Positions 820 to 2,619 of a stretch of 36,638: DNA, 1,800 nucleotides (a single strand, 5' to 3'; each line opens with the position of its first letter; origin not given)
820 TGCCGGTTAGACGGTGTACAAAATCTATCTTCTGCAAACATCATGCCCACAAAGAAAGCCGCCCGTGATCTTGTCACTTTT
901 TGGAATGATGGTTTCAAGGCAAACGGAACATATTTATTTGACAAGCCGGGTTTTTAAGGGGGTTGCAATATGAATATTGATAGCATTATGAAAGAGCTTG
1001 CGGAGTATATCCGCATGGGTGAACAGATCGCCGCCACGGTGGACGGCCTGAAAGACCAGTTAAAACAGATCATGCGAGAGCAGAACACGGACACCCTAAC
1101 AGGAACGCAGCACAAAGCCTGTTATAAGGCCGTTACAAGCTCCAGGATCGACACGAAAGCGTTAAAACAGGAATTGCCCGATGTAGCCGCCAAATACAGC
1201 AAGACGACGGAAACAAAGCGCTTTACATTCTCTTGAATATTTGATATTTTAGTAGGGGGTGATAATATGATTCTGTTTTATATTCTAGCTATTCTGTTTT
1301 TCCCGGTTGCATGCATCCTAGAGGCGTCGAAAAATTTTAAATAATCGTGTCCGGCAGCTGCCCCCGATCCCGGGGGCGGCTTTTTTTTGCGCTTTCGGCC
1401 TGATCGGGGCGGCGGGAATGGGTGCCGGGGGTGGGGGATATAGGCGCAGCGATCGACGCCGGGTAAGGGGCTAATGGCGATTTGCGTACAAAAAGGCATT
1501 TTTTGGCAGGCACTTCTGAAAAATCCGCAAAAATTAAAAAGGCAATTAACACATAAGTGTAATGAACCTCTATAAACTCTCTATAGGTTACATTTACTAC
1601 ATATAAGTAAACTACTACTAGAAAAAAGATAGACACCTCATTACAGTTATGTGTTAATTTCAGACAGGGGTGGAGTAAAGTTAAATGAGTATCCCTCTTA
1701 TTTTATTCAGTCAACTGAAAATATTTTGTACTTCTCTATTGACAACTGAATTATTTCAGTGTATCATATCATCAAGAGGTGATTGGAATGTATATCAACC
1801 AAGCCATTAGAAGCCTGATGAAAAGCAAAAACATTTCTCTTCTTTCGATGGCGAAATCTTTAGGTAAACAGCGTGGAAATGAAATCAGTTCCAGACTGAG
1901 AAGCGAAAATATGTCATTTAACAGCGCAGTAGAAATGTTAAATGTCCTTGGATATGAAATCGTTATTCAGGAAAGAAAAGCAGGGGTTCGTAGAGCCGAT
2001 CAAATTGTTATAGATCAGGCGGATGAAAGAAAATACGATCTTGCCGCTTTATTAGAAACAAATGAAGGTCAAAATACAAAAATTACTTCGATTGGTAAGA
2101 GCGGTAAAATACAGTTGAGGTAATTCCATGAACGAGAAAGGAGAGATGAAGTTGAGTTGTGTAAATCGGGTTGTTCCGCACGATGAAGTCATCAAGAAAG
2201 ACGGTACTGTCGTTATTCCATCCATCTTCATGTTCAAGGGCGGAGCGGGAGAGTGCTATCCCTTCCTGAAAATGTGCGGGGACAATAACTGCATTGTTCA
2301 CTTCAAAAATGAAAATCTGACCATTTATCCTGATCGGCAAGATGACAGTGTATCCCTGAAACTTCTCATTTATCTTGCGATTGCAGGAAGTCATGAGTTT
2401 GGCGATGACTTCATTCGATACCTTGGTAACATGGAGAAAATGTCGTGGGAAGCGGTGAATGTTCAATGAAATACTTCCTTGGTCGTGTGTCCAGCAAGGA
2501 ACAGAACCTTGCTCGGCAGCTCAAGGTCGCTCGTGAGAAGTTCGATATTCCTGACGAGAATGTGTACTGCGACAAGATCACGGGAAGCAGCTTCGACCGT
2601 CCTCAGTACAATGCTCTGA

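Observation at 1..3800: terS and terL are split by a ~4.5 kb self-contained, AT-richer island that wraps the contig junction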

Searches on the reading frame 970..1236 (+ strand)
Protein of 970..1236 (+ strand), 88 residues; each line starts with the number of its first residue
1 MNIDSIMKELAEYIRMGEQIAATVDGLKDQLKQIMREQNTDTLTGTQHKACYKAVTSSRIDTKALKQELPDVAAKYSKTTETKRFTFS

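Call 7: search_protein_families(library=pfam, max_evalue=0.01, proteins=[window:970-1236:+])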
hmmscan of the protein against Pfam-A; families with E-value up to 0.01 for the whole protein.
window:970-1236:+ (88 aa): 1 family
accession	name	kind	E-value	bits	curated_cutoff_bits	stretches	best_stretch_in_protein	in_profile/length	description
PF04124.18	Dor1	-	0.0042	16.4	23.3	1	5-77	4-77/339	Dor1-like family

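Call 8: search_protein_families(library=phrogs, max_evalue=0.01, proteins=[window:970-1236:+])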
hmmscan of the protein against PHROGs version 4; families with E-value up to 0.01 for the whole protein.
window:970-1236:+ (88 aa): 5 families
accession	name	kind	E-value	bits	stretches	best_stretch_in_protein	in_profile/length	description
phrog_6244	-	unknown function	1.6e-12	48.9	1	5-83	19-98/107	-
phrog_434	-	DNA, RNA and nucleotide metabolism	7.8e-10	39.5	1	5-86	276-360/372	RecE-like recombination exonuclease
phrog_1956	-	unknown function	6.3e-06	27.3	1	52-86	55-89/93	-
phrog_34398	-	unknown function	0.0024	18.8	1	6-73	13-80/149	-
phrog_2362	-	unknown function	0.0024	18.7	0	5-50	95-143/223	-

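Call 38: search_protein_families(library=ncbifam, max_evalue=0.01, proteins=[window:970-1236:+])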
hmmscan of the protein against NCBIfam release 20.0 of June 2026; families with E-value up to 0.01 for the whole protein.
window:970-1236:+ (88 aa): 1 family
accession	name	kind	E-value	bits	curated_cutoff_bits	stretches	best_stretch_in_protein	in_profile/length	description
TIGR02924.1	ICDH_alpha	equivalog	0.0062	15.6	561.35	1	33-86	114-167/473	isocitrate dehydrogenase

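Call 39: search_protein_families(library=padloc, max_evalue=0.01, proteins=[window:970-1236:+])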
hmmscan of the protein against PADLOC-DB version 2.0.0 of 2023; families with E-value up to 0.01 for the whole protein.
window:970-1236:+ (88 aa): 0 families

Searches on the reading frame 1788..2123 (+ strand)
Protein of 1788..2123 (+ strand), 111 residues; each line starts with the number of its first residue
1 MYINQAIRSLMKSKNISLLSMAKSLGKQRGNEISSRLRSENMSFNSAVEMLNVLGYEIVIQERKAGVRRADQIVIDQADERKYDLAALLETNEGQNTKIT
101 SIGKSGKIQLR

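Call 7: search_protein_families(library=pfam, max_evalue=0.01, proteins=[window:1788-2123:+])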
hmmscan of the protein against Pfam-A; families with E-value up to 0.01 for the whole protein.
window:1788-2123:+ (111 aa): 0 families

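Call 8: search_protein_families(library=phrogs, max_evalue=0.01, proteins=[window:1788-2123:+])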
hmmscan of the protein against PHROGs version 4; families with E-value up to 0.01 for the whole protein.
window:1788-2123:+ (111 aa): 2 families
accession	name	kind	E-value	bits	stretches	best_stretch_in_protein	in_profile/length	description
phrog_38278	-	unknown function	9e-05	23.6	1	5-68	20-82/180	-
phrog_8522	-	DNA, RNA and nucleotide metabolism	0.00053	21.4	1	2-64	7-69/71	HTH DNA binding protein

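Call 38: search_protein_families(library=ncbifam, max_evalue=0.01, proteins=[window:1788-2123:+])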
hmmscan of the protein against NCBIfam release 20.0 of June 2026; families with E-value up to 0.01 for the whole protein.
window:1788-2123:+ (111 aa): 0 families

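Call 39: search_protein_families(library=padloc, max_evalue=0.01, proteins=[window:1788-2123:+])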
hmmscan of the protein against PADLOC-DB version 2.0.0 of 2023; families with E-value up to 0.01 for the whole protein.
window:1788-2123:+ (111 aa): 2 families
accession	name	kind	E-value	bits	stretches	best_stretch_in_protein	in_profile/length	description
PDLC04757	PDC-M64B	-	0.0002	19.3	1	3-63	30-90/128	-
PDLC04758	PDC-M64B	-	0.00023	19.6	1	3-65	31-93/123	-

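Call 101: search_solved_structures(query=window:1788-2123:+, max_evalue=1)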
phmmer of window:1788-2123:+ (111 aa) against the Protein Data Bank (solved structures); distinct sequences matched with E-value up to 1: 2.
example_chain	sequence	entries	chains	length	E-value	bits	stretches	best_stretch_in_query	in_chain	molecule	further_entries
1bxr_A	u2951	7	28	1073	0.99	12.9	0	44-93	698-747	CARBAMOYL-PHOSPHATE SYNTHASE | CARBAMOYL PHOSPHATE SYNTHETASE: LARGE SUBUNIT | CARBAMOYL PHOSPHATE SYNTHETASE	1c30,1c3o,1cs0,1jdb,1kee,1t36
1ce8_A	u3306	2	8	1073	0.99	12.9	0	44-93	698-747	PROTEIN (CARBAMOYL-PHOSPHATE SYNTHASE) | carbamoyl phosphate synthetase large chain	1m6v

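Call 105: search_protein_families(library=pfam, alignment_id=A3, max_evalue=0.05)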
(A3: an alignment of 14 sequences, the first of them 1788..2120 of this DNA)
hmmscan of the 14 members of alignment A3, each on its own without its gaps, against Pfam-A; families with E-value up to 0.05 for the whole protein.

A. member 1, window:1788-2120:+ (111 aa): 1 family
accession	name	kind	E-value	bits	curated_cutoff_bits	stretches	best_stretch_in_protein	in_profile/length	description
PF02016.21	Peptidase_S66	-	0.037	14.6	25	0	34-93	7-65/121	LD-carboxypeptidase N-terminal domain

B. families by the number of members that match (of 14 scanned): 15 families
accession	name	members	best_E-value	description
PF01381.28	HTH_3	5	3.8e-07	Helix-turn-helix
PF13744.12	HTH_37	5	0.0027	Helix-turn-helix domain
PF13443.12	HTH_26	4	0.0005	Cro/C1-type HTH DNA-binding domain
PF20075.5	DUF6471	2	0.0086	Domain of unknown function (DUF6471)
PF15943.11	YdaS_toxin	2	0.012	Bacterial toxin YdaS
PF12802.13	MarR_2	2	0.014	MarR family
PF16509.11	KORA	2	0.026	TrfB plasmid transcriptional repressor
PF12844.13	HTH_19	1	0.021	Helix-turn-helix domain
PF17762.8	HTH_ParB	1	0.032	ParB HTH domain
PF03648.19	Glyco_hydro_67N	1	0.034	Glycosyl hydrolase family 67 N-terminus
PF02016.21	Peptidase_S66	1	0.037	LD-carboxypeptidase N-terminal domain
PF19361.4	DUF5937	1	0.04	Family of unknown function (DUF5937)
PF20155.4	TMP_3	1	0.04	Tape measure protein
PF06128.16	Shigella_OspC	1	0.041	Shigella flexneri OspC protein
PF18344.7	CBM32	1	0.043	Carbohydrate binding module family 32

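Call 106: search_solved_structures(query=A3, max_evalue=1)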
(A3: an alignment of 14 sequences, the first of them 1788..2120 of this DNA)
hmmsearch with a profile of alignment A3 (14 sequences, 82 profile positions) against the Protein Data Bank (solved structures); distinct sequences matched with E-value up to 1: 15.
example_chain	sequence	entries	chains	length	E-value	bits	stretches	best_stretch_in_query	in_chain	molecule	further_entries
5k98_B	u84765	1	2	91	0.00064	22.9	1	5-65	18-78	Antitoxin HipB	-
2wiu_B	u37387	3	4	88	0.00068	22.8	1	5-64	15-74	HTH-TYPE TRANSCRIPTIONAL REGULATOR HIPB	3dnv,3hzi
4yg4_A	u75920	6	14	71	0.0014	21.7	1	5-60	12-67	Antitoxin HipB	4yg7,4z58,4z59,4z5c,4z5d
4yg1_A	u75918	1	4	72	0.0022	21.2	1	5-59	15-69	Antitoxin HipB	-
4z5h_A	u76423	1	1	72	0.0028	20.8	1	5-60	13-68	Antitoxin HipB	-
3bs3_A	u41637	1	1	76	0.025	17.7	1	7-54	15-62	Putative DNA-binding protein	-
2o38_A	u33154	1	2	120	0.073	16.3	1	5-75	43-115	Hypothetical protein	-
9k7z_A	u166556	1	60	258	0.084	16.1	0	3-52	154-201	Cage-i53-Zn1-HEHE-16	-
8zpe_A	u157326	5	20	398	0.23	14.7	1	32-59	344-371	Alanine racemase 2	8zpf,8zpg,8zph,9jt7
5irp_A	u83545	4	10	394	0.23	14.7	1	32-59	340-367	Alanine racemase 2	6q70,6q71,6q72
1uly_A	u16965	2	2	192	0.47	13.7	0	6-37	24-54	hypothetical protein PH1932 | hypothetical transcription regulator protein, PH1932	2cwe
3s6j_A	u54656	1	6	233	0.61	13.3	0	19-55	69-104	Hydrolase, haloacid dehalogenase-like family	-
7osl_A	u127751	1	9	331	0.85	12.9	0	10-54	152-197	Translocator EscV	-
7k08_A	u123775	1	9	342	0.85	12.9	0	10-54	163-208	Translocator EscV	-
3omt_A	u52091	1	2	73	0.89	12.8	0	3-37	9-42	uncharacterized protein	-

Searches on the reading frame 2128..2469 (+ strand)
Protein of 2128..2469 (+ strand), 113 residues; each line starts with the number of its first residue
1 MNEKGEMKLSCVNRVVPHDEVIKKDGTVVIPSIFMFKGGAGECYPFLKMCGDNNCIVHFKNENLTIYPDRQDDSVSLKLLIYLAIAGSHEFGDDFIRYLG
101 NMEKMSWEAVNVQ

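Call 7: search_protein_families(library=pfam, max_evalue=0.01, proteins=[window:2128-2469:+])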
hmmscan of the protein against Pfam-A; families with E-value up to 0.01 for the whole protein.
window:2128-2469:+ (113 aa): 0 families

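Call 8: search_protein_families(library=phrogs, max_evalue=0.01, proteins=[window:2128-2469:+])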
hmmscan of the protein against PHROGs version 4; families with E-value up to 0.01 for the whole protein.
window:2128-2469:+ (113 aa): 0 families

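Call 38: search_protein_families(library=ncbifam, max_evalue=0.01, proteins=[window:2128-2469:+])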
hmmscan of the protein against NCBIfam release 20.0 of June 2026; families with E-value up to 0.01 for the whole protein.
window:2128-2469:+ (113 aa): 0 families

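Call 39: search_protein_families(library=padloc, max_evalue=0.01, proteins=[window:2128-2469:+])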
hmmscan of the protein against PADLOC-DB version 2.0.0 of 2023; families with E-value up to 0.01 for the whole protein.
window:2128-2469:+ (113 aa): 0 families

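Call 78: find_homologous_proteins(query=window:2128-2469:+)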
Query window:2128-2469:+ (113 aa): 10 proteins with E <= 0.001 among 10 candidates.
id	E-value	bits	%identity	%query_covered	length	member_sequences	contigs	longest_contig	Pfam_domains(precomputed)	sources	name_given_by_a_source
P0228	1.7e-68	246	96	100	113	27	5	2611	-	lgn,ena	-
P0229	3.2e-58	213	93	88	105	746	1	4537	-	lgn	-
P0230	1.1e-55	205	81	100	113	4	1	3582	-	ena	-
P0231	6.3e-54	199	88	88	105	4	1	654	-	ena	-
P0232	2.6e-53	197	77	100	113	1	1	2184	-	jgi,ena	jgi:hypothetical protein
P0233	7.9e-52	192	87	88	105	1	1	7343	-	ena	-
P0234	1.4e-38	150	94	64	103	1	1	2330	-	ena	-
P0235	7.0e-35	138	97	58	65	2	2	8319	-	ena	-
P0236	1.3e-18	85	49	83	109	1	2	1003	-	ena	-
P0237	3.3e-16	78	49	76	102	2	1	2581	-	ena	-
